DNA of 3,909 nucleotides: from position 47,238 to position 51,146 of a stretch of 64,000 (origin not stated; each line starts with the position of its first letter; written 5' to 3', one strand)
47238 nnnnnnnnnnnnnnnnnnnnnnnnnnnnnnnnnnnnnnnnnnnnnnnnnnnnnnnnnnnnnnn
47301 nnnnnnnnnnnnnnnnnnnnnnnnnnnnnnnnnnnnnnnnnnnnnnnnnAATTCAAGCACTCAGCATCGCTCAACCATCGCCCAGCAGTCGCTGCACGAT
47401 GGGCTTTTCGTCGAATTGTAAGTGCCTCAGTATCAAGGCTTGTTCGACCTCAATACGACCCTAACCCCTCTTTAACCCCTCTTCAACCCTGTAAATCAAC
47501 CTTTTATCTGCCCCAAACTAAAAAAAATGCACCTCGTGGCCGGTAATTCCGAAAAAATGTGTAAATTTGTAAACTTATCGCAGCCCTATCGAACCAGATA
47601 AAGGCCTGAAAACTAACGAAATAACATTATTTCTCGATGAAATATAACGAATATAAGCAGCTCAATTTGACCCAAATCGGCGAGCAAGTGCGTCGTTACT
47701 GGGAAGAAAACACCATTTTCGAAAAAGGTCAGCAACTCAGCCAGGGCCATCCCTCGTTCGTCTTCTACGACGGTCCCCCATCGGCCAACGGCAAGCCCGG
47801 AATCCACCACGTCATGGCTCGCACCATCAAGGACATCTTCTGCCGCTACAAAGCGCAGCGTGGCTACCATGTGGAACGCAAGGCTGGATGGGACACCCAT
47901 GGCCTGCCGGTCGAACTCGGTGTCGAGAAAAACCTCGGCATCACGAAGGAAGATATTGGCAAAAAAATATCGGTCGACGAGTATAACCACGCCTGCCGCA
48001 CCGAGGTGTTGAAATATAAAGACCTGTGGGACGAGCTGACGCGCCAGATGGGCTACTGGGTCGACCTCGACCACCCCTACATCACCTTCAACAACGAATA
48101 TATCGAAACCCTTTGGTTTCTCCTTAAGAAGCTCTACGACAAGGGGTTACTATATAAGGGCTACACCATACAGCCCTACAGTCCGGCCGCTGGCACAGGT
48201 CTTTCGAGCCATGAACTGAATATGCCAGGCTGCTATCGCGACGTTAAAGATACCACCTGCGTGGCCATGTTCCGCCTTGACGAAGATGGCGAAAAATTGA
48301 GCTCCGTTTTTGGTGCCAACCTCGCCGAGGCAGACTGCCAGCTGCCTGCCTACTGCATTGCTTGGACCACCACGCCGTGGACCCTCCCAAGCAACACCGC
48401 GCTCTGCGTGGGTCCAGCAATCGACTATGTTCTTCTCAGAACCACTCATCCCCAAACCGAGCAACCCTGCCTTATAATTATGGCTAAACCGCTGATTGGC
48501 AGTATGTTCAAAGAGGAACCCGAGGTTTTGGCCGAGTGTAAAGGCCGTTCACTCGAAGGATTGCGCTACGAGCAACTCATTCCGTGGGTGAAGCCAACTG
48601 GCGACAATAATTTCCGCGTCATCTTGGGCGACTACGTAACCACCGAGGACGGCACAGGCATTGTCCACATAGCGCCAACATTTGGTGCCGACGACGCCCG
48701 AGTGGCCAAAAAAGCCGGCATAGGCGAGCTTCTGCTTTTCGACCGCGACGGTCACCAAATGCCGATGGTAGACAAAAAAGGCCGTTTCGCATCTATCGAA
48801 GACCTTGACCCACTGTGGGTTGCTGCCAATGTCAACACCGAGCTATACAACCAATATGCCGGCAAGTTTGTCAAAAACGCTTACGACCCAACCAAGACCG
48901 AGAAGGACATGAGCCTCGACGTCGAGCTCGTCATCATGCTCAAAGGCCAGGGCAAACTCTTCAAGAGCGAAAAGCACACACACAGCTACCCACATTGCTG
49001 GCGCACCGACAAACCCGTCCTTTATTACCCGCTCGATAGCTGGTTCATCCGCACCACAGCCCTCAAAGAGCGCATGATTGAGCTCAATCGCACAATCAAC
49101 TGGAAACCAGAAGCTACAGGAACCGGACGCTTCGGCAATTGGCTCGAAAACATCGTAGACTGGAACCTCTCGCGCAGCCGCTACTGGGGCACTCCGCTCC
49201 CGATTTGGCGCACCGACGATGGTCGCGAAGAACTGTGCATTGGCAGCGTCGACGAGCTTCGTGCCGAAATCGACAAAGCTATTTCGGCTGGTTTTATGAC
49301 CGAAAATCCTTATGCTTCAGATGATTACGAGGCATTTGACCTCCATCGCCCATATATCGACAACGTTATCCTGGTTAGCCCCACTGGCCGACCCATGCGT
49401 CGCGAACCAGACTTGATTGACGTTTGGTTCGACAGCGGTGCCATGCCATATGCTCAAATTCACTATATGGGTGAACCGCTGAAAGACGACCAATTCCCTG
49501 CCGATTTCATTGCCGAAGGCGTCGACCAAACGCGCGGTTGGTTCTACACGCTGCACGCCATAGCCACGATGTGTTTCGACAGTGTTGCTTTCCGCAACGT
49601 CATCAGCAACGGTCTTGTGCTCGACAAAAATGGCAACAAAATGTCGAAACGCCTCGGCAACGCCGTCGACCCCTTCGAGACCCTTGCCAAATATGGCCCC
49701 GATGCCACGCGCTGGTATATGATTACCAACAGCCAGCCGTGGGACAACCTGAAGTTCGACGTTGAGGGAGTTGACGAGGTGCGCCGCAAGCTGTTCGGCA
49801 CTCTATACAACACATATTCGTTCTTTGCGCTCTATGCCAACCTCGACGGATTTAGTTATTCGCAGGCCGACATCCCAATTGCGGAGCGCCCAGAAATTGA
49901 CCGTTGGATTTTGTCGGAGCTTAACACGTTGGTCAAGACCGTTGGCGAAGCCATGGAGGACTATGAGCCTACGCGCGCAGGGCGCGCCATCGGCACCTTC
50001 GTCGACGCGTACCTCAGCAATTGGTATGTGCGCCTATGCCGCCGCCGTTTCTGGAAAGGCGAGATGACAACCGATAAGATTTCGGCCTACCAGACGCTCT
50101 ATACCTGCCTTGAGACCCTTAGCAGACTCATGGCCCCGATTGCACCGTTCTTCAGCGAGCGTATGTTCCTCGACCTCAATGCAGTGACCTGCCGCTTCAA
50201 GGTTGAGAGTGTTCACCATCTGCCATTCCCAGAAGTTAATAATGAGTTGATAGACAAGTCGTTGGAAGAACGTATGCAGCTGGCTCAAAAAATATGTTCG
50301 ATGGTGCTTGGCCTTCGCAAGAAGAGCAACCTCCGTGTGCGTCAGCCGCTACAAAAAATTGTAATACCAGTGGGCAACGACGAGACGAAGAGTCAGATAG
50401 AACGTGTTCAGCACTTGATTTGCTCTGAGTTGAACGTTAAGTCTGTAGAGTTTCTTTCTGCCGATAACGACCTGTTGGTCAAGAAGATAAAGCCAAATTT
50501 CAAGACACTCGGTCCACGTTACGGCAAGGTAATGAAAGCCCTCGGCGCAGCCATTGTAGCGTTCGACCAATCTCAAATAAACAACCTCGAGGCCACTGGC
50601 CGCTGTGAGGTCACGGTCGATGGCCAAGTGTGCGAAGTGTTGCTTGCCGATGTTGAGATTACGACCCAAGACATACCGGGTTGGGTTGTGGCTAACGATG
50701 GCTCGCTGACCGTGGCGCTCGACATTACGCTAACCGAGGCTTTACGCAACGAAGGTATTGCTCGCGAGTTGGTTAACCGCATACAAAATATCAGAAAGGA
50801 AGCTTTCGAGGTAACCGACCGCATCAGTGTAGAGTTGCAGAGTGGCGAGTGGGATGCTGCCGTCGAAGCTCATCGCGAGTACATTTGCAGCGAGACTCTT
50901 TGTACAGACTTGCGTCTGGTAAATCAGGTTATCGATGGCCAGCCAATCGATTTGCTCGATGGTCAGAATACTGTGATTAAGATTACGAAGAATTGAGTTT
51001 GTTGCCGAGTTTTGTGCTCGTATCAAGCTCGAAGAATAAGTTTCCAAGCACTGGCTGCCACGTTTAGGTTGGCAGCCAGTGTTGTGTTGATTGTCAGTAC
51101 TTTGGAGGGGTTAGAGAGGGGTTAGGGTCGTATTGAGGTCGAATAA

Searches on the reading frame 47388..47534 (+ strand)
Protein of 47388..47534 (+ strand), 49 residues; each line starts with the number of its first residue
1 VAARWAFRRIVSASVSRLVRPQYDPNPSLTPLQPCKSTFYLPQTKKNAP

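Call 57: find_homologous_proteins(query=A4, max_evalue=10)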
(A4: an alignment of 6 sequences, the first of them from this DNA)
Query A4 (6 sequences) (49 aa, profile of the alignment): 1 proteins with E <= 10 among 439 candidates.
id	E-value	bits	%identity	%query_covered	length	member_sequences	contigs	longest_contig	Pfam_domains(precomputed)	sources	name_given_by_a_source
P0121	5.8e-1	28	80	31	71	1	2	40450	-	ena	-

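Call 59: find_encoding_contigs(protein=P0121, flank=10000, max_places=4)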
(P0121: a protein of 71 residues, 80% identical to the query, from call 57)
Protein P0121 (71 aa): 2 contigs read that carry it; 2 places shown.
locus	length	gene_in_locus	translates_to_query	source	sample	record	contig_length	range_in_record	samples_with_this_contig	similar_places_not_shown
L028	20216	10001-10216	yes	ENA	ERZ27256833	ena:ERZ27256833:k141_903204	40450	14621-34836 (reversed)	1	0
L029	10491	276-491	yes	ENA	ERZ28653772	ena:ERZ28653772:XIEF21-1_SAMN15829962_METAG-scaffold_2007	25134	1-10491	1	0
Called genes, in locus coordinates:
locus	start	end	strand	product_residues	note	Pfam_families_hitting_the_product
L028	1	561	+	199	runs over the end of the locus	PF04011:LemA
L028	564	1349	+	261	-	PF04536:TPM_phosphatase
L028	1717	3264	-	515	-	PF14134:DUF4301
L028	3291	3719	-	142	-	-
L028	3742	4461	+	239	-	PF00160:Pro_isomerase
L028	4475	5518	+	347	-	PF02912:Phe_tRNA-synt_N, PF01409:tRNA-synt_2d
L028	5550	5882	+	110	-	PF02152:FolB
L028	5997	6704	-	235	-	PF20582:UPF0758_N, PF04002:RadC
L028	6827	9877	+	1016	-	PF21760:SecD_1st, PF22599:SecDF_P1_head, PF02355:SecD_SecF_C, PF07549:Sec_GG, PF02355:SecD_SecF_C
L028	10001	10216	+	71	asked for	-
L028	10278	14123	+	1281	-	PF13620:CarboxypepD_reg, PF13715:CarbopepD_reg_2, PF00593:TonB_dep_Rec_b-barrel, PF14905:OMP_b-brl_3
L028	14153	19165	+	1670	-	-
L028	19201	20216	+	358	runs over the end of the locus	-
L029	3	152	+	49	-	?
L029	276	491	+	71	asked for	-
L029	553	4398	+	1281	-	PF13620:CarboxypepD_reg, PF13715:CarbopepD_reg_2, PF00593:TonB_dep_Rec_b-barrel, PF14905:OMP_b-brl_3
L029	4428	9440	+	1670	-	-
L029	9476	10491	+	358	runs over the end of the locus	-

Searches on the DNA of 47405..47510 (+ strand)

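Call 31: search_dna_similar(query=window:47405-47510:+, collection=plasmids, mode=distant, max_evalue=1)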
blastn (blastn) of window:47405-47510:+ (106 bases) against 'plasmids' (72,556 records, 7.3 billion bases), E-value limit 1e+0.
Records with a match: 2; places in all: 2; records where one place covers at least 80% of the query: 0.
Best place of each record, by identity: 95-99% 1; 90-95% 1.
By first word of the organism name: Pseudoalteromonas 1; Lactiplantibacillus 1.
By predicted mobility (MOB-suite, as given by PLSDB): conjugative 1; mobilizable 1.
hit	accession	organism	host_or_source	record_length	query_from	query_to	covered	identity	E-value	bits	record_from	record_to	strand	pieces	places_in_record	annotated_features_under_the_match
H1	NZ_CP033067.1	Pseudoalteromonas agarivorans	cell culture,sea water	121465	55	86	30%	90.6%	2e-2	46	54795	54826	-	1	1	none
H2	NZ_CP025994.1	Lactiplantibacillus plantarum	Apis mellifera,cell culture,Apis ...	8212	63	86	23%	95.8%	9e-1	40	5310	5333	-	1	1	none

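Call 32: search_dna_similar(query=window:47405-47510:+, collection=phages, mode=distant, max_evalue=1)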
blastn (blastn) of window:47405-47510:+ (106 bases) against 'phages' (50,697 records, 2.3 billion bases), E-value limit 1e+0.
No match.

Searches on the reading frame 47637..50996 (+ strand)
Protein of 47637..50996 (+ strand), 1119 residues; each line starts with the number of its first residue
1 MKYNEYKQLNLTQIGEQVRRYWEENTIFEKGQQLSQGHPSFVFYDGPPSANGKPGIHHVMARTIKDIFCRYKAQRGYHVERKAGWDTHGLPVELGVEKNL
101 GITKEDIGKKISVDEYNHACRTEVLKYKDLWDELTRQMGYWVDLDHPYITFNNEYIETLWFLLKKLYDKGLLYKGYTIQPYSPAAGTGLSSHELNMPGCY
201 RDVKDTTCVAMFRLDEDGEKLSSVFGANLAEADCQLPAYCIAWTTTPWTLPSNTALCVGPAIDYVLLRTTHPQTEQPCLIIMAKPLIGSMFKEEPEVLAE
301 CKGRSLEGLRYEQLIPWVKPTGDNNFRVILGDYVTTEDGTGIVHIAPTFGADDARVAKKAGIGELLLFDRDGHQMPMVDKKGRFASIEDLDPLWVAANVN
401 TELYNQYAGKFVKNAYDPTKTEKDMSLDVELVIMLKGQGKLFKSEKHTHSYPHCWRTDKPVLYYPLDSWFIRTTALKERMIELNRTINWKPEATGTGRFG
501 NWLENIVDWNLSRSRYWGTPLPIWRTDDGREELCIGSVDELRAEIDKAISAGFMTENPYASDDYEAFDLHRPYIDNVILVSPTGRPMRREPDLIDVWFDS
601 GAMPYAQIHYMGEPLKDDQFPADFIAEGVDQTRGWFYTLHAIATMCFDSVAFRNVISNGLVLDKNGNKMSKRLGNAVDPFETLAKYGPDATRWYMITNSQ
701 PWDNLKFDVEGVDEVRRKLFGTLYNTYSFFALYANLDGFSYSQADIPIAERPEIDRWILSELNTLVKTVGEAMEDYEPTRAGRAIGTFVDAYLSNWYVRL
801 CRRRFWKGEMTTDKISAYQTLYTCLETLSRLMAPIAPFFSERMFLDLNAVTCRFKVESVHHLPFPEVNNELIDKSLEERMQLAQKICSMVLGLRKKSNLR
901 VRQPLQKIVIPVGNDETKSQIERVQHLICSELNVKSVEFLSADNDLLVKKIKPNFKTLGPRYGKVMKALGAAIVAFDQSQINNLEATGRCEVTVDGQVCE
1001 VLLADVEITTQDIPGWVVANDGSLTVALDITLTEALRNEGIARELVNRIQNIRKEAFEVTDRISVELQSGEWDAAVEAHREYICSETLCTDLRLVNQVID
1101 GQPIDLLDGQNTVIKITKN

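Call 19: search_protein_families(library=pfam, proteins=[window:47637-50996:+])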
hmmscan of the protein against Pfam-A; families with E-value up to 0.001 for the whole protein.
window:47637-50996:+ (1119 aa): 4 families
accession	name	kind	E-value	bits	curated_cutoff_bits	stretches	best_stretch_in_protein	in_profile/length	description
PF00133.28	tRNA-synt_1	-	2.8e-113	379.3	22.7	1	20-707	4-413/414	tRNA synthetases class I (I, L, M and V)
PF19302.4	DUF5915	-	5.4e-52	176.6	27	1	926-1117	2-193/195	Domain of unknown function (DUF5915)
PF08264.19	Anticodon_1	-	7.3e-33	114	25.1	1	755-908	1-147/148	Anticodon-binding domain of tRNA ligase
PF09334.17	tRNA-synt_1g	-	1.4e-15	57.4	20.1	2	50-200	10-143/391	tRNA synthetases class I (M)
